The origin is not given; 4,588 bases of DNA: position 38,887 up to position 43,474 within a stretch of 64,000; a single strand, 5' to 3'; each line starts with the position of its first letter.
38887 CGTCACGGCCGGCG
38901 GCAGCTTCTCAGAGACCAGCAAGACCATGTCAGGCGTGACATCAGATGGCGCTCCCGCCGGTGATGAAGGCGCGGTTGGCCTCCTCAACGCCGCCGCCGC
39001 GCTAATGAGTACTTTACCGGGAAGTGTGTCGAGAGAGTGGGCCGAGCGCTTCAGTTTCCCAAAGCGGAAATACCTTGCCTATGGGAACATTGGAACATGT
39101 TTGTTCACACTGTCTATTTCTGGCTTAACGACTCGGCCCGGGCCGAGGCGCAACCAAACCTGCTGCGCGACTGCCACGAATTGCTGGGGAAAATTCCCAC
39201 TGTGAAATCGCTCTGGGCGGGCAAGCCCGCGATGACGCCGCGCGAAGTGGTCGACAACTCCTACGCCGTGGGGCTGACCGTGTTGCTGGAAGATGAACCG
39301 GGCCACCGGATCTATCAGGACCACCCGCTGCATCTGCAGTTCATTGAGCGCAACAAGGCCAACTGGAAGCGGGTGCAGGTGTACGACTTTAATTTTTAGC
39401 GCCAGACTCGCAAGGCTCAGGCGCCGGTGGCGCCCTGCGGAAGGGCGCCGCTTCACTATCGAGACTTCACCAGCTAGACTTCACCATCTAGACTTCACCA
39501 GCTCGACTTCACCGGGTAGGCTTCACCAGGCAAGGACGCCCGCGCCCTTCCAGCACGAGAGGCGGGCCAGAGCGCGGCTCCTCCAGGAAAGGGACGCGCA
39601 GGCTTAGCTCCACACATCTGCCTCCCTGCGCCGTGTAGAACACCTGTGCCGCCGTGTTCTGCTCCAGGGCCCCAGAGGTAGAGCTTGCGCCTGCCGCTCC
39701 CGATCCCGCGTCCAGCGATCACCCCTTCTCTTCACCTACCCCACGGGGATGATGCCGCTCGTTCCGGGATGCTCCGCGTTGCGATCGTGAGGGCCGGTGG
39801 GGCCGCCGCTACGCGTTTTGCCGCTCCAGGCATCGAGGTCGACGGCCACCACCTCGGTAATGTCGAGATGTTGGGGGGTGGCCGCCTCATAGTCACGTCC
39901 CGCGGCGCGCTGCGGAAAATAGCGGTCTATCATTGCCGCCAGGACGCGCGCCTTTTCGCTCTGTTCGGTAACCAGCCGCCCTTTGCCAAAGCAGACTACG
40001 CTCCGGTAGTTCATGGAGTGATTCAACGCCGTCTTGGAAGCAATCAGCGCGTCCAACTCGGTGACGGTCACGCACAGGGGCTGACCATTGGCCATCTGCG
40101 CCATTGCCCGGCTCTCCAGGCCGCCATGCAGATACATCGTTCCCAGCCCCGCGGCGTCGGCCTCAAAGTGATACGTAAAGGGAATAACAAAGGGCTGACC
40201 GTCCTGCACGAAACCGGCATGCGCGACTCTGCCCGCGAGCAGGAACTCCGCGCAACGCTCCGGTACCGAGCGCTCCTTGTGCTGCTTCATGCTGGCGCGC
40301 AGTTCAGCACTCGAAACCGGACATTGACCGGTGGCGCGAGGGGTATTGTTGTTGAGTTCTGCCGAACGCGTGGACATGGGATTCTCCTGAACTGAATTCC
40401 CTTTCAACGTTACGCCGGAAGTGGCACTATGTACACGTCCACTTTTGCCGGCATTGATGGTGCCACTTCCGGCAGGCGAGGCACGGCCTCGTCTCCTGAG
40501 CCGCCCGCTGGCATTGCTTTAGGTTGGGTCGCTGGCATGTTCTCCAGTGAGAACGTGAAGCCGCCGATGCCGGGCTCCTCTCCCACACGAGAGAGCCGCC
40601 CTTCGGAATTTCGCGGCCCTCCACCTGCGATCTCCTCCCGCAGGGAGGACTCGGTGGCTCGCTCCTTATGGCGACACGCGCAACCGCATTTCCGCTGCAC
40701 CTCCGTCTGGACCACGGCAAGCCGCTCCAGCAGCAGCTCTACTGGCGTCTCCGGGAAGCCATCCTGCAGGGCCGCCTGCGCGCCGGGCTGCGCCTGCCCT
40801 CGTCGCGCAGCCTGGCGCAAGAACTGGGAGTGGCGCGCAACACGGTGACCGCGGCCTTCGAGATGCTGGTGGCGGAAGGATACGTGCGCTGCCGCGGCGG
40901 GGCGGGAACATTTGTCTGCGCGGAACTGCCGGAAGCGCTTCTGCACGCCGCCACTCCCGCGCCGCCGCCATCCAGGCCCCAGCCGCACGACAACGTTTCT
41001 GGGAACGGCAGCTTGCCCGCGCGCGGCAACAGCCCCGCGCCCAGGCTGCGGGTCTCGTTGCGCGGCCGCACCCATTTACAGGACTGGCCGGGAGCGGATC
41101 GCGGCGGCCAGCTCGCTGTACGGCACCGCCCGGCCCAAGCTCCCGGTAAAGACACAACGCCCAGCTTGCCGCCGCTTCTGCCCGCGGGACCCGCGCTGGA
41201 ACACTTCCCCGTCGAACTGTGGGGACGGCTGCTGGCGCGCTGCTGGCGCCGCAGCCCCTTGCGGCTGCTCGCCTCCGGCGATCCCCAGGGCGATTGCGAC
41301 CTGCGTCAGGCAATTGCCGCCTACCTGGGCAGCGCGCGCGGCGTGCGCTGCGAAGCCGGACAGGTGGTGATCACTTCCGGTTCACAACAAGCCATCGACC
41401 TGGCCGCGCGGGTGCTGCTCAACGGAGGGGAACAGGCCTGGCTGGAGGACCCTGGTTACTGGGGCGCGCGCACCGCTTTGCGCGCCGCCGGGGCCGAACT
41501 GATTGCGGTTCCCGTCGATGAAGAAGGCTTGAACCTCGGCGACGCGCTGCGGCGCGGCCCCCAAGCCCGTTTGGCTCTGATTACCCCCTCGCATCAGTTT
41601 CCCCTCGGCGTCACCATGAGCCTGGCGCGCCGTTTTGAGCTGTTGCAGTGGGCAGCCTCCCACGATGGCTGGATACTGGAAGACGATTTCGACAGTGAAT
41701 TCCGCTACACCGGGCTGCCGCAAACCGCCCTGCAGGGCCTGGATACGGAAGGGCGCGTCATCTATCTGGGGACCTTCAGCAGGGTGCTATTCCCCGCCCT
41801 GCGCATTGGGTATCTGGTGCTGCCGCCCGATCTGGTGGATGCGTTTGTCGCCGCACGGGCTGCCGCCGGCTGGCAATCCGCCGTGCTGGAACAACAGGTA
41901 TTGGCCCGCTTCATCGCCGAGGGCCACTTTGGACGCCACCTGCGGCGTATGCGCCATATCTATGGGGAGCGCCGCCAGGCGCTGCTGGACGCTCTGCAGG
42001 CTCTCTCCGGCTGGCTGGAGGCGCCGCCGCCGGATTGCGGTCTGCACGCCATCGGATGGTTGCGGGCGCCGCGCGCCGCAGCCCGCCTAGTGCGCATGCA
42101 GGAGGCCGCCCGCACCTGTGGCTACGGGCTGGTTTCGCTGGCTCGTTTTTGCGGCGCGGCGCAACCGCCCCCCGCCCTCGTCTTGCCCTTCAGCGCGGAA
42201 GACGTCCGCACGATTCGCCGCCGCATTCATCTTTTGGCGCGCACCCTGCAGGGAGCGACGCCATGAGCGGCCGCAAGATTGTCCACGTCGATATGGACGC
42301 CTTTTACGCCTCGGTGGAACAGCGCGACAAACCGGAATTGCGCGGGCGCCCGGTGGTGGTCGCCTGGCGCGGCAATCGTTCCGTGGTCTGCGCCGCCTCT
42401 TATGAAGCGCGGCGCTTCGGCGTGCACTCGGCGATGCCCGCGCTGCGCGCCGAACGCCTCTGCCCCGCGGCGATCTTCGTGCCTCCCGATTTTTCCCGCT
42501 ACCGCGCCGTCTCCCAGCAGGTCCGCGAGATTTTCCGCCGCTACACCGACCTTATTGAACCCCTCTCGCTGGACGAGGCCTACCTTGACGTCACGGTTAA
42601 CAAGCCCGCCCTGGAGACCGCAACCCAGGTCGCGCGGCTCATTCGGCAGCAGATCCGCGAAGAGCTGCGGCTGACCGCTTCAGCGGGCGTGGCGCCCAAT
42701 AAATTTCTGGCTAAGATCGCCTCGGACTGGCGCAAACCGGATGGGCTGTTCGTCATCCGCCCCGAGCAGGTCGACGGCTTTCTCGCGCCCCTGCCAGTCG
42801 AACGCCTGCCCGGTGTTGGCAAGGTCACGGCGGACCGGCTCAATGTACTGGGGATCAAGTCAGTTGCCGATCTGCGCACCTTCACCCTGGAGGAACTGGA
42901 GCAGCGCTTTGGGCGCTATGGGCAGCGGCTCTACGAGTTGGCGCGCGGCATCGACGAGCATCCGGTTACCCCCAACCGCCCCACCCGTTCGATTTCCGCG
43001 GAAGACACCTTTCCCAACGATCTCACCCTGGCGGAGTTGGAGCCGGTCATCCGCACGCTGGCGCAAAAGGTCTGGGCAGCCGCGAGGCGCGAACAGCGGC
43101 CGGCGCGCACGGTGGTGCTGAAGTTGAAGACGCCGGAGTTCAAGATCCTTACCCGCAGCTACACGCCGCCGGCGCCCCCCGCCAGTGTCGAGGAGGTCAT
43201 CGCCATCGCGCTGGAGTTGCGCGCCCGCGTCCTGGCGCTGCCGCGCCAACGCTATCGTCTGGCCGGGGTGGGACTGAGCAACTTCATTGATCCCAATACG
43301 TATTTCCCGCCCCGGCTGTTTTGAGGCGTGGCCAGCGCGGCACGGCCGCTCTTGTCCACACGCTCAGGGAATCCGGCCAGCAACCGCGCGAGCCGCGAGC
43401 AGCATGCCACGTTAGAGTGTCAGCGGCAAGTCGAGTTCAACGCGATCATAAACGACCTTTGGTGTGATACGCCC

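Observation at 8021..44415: Dense family of modular, hairpin-rich intergenic elements with compensatory base changes (family 1: seven loci)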

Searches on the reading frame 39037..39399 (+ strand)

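Call 57: search_protein_families(library=pfam, proteins=[window:39037-39399:+], max_evalue=0.00001)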
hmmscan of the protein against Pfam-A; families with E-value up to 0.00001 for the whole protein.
window:39037-39399:+ (120 aa): 1 family
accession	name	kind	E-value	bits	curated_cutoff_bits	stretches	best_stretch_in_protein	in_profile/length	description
PF07876.18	Dabb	-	2.7e-14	54.1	25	1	23-119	2-95/96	Stress responsive A/B Barrel Domain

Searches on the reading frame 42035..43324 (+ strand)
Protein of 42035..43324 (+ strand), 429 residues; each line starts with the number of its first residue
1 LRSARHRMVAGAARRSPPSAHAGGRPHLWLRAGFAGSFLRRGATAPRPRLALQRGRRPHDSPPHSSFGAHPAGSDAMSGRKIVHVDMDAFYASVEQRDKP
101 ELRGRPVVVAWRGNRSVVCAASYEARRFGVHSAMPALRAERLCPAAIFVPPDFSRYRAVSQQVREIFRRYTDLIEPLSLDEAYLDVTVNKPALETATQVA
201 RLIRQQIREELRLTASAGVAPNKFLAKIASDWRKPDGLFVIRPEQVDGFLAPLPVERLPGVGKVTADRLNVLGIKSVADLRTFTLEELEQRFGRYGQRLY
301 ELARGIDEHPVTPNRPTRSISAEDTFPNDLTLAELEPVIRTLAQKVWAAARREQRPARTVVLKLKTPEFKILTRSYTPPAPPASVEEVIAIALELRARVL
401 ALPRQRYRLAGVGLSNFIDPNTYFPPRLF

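Call 58: search_protein_families(library=pfam, proteins=[window:42035-43324:+], max_evalue=0.00001)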
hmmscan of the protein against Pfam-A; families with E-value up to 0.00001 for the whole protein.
window:42035-43324:+ (429 aa): 5 families
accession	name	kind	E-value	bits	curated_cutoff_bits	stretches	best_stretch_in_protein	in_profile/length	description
PF00817.25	IMS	-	5.2e-54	182.6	23.2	1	85-231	1-148/148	impB/mucB/samB family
PF11799.13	IMS_C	-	7.2e-23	81.5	20.7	1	318-420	2-101/109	impB/mucB/samB family C-terminal domain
PF21999.2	IMS_HHH_1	-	4.1e-14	53.2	27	1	257-307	2-53/53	DNA polymerase-iota, thumb domain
PF11798.14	IMS_HHH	-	6.3e-08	32.9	24.4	1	246-274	4-32/32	IMS family HHH motif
PF21704.3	POLH-Rev1_HhH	-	8.5e-07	29.5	27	1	262-306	11-56/56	DNApol eta/Rev1, HhH motif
